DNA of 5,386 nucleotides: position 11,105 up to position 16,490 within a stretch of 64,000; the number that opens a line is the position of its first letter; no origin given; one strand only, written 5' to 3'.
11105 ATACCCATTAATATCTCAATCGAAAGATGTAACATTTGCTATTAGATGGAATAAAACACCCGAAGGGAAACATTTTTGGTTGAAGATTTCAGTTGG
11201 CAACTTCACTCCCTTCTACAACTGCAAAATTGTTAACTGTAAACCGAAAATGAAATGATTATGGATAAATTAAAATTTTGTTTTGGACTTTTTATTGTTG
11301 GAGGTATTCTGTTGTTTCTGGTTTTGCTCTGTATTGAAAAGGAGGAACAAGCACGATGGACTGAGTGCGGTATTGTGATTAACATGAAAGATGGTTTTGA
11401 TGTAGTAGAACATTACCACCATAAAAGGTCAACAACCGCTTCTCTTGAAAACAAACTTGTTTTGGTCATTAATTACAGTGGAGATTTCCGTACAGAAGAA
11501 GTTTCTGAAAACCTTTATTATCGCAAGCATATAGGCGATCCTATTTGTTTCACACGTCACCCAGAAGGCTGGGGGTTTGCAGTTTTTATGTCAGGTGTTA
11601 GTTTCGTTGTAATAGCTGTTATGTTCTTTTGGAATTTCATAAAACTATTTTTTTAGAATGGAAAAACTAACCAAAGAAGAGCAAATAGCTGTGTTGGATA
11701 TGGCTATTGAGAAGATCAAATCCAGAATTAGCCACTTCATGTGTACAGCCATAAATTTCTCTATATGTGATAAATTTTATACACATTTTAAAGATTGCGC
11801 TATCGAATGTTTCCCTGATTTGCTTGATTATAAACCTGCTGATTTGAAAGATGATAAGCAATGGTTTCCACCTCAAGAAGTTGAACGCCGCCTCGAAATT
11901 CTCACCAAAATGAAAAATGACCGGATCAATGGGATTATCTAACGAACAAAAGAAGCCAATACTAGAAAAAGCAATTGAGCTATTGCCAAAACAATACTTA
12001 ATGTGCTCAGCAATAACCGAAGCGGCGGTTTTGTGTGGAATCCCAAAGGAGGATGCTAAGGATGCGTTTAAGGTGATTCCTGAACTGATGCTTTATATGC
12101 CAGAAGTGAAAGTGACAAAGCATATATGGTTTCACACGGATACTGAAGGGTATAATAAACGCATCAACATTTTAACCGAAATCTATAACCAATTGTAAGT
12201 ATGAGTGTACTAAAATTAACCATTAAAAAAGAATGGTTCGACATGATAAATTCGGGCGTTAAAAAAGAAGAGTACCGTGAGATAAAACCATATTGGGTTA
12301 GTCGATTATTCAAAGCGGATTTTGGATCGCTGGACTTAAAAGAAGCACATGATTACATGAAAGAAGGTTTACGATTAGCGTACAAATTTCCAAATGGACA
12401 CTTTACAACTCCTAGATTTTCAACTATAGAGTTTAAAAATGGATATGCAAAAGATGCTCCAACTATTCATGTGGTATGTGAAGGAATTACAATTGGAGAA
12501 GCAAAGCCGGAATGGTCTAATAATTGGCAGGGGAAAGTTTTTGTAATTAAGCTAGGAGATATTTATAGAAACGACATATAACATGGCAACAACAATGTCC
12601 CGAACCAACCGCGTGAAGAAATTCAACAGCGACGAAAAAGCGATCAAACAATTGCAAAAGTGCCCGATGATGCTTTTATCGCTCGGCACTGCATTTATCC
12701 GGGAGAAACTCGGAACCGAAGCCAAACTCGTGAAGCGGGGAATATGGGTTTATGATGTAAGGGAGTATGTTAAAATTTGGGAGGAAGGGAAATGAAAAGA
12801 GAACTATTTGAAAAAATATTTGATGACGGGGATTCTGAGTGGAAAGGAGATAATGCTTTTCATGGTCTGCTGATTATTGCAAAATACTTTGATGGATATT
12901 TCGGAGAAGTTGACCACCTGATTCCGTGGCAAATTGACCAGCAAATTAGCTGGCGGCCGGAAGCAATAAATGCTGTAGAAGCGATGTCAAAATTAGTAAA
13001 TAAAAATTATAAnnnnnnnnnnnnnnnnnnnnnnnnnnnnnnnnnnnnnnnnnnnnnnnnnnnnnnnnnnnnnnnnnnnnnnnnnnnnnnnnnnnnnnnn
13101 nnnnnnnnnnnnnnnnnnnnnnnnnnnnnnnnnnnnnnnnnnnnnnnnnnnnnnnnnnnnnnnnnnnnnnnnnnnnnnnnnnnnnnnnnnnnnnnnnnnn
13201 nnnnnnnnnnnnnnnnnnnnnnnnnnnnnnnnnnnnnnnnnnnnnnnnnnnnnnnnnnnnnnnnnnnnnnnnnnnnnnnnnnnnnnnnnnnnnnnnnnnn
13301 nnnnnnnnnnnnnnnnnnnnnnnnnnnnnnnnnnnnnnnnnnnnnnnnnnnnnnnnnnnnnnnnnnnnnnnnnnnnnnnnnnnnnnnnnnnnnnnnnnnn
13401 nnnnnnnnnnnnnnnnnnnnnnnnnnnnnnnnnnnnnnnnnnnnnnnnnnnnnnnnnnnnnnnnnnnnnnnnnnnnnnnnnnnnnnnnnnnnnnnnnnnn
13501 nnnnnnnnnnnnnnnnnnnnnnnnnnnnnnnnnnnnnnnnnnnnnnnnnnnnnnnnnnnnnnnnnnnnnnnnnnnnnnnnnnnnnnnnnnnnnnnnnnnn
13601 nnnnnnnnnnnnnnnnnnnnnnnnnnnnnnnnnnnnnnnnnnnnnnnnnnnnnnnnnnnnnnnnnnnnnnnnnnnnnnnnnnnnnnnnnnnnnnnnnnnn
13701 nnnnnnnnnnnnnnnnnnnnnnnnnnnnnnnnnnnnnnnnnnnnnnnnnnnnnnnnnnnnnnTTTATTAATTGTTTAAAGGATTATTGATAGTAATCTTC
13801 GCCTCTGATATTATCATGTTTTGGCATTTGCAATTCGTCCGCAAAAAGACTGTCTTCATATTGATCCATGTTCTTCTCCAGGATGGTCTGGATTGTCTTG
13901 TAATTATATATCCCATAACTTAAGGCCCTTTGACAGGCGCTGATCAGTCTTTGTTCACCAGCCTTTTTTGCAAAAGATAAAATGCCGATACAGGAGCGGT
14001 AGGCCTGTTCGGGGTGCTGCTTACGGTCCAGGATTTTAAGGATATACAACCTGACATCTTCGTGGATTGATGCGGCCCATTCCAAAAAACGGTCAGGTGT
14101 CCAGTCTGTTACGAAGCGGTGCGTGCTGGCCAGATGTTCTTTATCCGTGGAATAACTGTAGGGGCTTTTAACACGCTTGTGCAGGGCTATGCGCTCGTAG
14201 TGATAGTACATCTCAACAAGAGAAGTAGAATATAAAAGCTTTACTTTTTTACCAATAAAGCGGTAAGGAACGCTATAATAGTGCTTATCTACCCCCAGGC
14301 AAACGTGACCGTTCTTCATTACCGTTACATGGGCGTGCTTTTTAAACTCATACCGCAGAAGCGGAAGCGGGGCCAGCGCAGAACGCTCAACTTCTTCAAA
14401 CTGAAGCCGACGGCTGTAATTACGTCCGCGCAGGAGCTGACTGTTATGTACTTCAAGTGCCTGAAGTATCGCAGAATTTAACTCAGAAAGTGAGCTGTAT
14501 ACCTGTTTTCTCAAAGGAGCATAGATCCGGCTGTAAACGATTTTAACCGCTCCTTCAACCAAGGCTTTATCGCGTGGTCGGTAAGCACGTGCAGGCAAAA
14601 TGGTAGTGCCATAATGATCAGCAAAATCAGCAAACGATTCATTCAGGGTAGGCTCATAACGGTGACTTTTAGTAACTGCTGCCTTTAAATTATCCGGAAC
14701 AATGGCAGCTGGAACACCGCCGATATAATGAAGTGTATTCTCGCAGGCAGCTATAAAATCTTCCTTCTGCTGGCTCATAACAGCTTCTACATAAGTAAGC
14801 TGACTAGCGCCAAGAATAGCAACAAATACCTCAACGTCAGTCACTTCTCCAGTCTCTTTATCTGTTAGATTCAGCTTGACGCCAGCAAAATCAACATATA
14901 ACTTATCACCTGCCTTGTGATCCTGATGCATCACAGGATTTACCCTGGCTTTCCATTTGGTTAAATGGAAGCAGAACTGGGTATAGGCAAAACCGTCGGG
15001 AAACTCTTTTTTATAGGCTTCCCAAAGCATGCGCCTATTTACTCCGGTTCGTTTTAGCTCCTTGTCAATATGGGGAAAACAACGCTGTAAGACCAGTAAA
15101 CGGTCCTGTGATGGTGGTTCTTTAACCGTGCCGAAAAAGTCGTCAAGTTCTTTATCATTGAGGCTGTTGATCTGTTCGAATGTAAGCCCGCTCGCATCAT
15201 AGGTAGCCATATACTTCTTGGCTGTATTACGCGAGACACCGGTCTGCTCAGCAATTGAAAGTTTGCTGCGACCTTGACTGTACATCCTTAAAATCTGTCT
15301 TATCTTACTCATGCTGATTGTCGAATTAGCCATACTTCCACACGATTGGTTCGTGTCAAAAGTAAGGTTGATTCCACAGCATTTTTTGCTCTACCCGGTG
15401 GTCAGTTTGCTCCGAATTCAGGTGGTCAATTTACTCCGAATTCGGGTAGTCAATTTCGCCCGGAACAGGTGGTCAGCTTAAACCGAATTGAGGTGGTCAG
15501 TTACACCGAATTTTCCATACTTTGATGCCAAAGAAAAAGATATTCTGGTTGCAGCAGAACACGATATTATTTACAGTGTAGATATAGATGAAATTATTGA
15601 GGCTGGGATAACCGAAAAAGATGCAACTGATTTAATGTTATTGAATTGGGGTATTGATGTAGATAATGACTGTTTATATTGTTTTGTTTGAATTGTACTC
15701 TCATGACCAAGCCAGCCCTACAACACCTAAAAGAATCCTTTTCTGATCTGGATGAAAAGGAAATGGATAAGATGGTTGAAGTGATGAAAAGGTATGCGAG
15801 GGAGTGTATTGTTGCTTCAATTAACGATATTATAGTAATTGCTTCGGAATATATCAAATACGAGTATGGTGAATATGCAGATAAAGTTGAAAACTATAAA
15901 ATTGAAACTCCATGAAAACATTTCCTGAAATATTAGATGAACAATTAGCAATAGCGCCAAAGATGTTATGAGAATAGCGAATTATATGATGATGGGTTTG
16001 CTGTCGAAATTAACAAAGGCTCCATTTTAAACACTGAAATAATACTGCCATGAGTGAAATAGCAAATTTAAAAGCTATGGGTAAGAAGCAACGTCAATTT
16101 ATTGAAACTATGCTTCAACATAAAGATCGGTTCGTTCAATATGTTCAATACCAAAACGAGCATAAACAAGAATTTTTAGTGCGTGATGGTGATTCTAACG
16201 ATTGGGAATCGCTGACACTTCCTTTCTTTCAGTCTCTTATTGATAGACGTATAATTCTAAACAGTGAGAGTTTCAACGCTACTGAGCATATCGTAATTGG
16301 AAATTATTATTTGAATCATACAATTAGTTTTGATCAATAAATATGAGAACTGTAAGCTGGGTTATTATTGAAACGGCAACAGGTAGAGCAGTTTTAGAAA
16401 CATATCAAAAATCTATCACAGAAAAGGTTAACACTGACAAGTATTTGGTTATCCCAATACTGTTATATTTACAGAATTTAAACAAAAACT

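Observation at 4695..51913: Eight copies of a 29-bp perfect-dyad element fused to Bacteroidota -7 boxes: one regulon across the whole element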

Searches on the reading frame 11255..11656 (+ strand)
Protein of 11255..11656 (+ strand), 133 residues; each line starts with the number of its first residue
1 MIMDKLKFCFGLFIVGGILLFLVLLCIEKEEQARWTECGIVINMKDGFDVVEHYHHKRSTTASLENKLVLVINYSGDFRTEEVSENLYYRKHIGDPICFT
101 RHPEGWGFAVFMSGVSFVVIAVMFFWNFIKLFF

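Call 22: search_protein_families(library=pfam, proteins=[window:11255-11656:+], max_evalue=0.01)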
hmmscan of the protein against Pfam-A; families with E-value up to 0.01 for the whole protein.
window:11255-11656:+ (133 aa): 0 families

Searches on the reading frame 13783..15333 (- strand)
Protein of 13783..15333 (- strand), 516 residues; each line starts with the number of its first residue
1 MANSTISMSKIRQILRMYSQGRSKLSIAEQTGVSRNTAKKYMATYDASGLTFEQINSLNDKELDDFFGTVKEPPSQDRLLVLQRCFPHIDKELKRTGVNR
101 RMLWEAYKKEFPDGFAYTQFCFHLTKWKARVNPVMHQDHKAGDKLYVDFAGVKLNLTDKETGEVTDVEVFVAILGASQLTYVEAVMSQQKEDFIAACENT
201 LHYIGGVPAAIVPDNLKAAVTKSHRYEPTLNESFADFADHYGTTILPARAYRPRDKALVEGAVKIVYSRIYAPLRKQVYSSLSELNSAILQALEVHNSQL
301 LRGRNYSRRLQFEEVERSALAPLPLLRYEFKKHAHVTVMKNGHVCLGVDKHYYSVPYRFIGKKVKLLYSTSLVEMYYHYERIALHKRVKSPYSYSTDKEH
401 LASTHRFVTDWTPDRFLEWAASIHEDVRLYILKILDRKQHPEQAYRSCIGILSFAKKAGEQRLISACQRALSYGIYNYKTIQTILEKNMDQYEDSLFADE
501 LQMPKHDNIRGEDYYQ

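Call 13: search_protein_families(library=phrogs, proteins=[window:13783-15333:-], max_evalue=0.001)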
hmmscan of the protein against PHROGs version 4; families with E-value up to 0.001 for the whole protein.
window:13783-15333:- (516 aa): 5 families
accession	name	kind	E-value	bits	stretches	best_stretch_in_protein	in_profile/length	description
phrog_1157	-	integration and excision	3e-79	268.2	1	6-463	2-419/422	transposase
phrog_27475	-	unknown function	8.8e-19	68.3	1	137-278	116-252/599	-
phrog_7847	-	unknown function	1.8e-15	58.1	1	142-247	118-215/222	-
phrog_310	-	integration and excision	1.6e-07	31.5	1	141-366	275-518/696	transposase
phrog_3855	-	DNA, RNA and nucleotide metabolism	0.00011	23.5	1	9-54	67-112/115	HTH DNA binding protein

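Call 14: search_protein_families(library=pfam, proteins=[window:13783-15333:-], max_evalue=0.001)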
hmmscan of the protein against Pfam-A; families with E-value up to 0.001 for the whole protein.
window:13783-15333:- (516 aa): 4 families
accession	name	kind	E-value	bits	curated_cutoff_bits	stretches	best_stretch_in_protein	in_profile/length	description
PF22483.2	Mu-transpos_C_2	-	4.9e-11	42.6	27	1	323-393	1-69/73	Mu transposase, C-terminal domain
PF00665.32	rve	-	3.2e-07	31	32.6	1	140-253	3-102/102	Integrase core domain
PF02796.21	HTH_7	-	3.5e-06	27.5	23.8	1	5-43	5-43/45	Helix-turn-helix domain of resolvase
PF13384.12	HTH_23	-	8e-05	22.8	24.6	1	12-50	8-46/50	Homeodomain-like domain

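Call 16: search_dna_similar(query=window:13783-15333:-, collection=phages, mode=protein, max_rows=15)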
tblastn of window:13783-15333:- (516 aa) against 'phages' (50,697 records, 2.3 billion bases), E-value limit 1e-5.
Records with a match: 32; places in all: 34; records where one place covers at least 80% of the query: 11.
Best place of each record, by identity: <60% 32.
By first word of the organism name: Escherichia 10; Bacteriophage 4; Lactococcus 4; Acidithiobacillus 3; Yersinia 3; Burkholderia 2; Enterobacteria 2; Listeria 2; Klebsiella 1; Mycobacterium 1.
By host as written in the record: - 5; Burkholderia sp. 2; Escherichia coli str. K-12 substr. MG1655 2; Escherichia coli C 2; Acidithiobacillus caldus 2; Escherichia coli O157:H7 2; Yersinia pestis EV76-CN 2; Escherichia coli 503458 2; and 11 more.
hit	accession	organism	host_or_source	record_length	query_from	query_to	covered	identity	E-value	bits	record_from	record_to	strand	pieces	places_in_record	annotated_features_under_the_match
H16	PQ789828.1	Burkholderia phage vB_E174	Burkholderia sp.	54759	1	516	100%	36.7%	8e-100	335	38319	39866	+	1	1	hypothetical protein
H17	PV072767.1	Burkholderia phage vB_E173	Burkholderia sp.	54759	1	516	100%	36.7%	8e-100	335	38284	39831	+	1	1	hypothetical protein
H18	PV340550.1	Escherichia phage PhiR12_2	Escherichia coli str. K-12 substr. ...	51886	1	515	100%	36.0%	7e-103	344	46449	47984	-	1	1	hypothetical protein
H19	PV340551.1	Escherichia phage PhiR12_2_star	Escherichia coli C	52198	1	515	100%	36.0%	7e-103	344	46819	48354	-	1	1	hypothetical protein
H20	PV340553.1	Escherichia phage PhiR12_4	Escherichia coli C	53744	1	515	100%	36.0%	7e-103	344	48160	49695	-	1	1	hypothetical protein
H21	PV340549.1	Escherichia phage PhiR12_1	Escherichia coli str. K-12 substr. ...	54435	1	515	100%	36.0%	7e-103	344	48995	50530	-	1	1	hypothetical protein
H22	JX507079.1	Acidithiobacillus phage AcaML1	Acidithiobacillus caldus ATCC 51756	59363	1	515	100%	35.0%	9e-97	327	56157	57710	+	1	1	transposase IstA, IS21 family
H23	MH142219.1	Acidithiobacillus phage AcaML1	Acidithiobacillus caldus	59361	1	515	100%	35.0%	9e-97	327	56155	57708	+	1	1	record has no annotation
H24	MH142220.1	Acidithiobacillus phage AcaML1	Acidithiobacillus caldus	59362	1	515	100%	35.0%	2e-55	330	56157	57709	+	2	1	record has no annotation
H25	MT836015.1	Bacteriophage sp.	human fecal samples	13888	12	515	98%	32.5%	3e-69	246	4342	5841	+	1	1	record has no annotation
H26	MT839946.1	Bacteriophage sp.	human fecal samples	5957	2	387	75%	34.4%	4e-65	234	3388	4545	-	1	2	record has no annotation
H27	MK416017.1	Klebsiella phage ST101-KPC2phi6.3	Klebsiella pneumoniae ST101-KPC2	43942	4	474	91%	24.7%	7e-13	77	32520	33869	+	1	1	transposase | hypothetical protein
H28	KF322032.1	Enterobacteria phage fiAA91-ss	Escherichia coli O157:H7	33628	4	402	77%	22.4%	8e-8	61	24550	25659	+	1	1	istA: IS21 transposase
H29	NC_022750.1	Enterobacteria phage fiAA91-ss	Escherichia coli O157:H7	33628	4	402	77%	22.4%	8e-8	61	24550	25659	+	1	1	istA: IS21-like element IS21 family transposase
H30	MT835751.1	Bacteriophage sp.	human fecal samples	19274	8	274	52%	31.3%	7e-36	148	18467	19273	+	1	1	record has no annotation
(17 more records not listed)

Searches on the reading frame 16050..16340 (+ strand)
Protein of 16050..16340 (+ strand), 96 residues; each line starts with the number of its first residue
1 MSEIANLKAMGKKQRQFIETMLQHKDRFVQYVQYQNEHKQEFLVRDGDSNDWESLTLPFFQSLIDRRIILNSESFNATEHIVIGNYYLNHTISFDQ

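Call 22: search_protein_families(library=pfam, proteins=[window:16050-16340:+], max_evalue=0.01)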
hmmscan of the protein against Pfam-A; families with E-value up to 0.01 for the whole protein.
window:16050-16340:+ (96 aa): 1 family
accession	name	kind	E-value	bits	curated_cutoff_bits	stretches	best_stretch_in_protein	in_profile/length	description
PF12619.13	MCM2_N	-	0.0034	18.2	23.6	1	6-53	56-103/151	Mini-chromosome maintenance protein 2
